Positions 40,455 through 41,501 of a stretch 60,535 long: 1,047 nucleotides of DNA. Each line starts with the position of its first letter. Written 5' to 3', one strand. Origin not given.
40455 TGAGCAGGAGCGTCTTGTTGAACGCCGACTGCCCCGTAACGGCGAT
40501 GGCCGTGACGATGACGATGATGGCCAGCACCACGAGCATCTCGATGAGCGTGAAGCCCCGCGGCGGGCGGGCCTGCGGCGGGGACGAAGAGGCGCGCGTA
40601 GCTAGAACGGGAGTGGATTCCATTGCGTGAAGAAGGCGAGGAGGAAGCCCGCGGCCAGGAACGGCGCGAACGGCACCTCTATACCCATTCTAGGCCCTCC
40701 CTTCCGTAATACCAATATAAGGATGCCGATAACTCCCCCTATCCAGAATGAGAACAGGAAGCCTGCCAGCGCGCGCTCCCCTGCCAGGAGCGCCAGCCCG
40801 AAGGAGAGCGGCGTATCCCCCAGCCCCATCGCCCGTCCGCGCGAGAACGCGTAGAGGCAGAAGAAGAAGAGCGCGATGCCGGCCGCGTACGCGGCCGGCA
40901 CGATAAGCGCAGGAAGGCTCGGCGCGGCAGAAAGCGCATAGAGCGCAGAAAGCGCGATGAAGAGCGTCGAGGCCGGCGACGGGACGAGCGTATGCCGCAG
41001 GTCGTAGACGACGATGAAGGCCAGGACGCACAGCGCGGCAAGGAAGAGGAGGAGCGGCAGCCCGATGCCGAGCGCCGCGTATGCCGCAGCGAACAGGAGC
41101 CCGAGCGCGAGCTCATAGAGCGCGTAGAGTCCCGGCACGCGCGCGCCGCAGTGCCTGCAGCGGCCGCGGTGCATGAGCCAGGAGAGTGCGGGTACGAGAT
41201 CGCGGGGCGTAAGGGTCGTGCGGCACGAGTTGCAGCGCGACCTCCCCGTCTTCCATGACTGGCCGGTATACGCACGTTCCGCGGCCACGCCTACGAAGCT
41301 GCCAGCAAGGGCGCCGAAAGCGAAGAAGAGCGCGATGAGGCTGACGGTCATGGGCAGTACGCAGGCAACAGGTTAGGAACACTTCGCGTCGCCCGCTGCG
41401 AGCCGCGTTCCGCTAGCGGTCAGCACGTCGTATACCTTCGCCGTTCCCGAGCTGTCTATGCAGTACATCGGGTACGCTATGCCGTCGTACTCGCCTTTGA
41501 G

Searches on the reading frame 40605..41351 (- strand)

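Call 86: search_protein_families(library=pfam, proteins=[window:40605-41351:-], max_evalue=0.001)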
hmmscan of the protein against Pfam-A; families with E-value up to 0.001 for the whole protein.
window:40605-41351:- (249 aa): 2 families
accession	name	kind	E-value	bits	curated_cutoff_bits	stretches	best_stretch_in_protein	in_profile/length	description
PF06750.18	A24_N_bact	-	9.3e-23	80.6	23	1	12-92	2-82/84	Bacterial Peptidase A24 N-terminal domain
PF01478.23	Peptidase_A24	-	4.4e-07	30.7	26.5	1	105-210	2-104/104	Type IV leader peptidase family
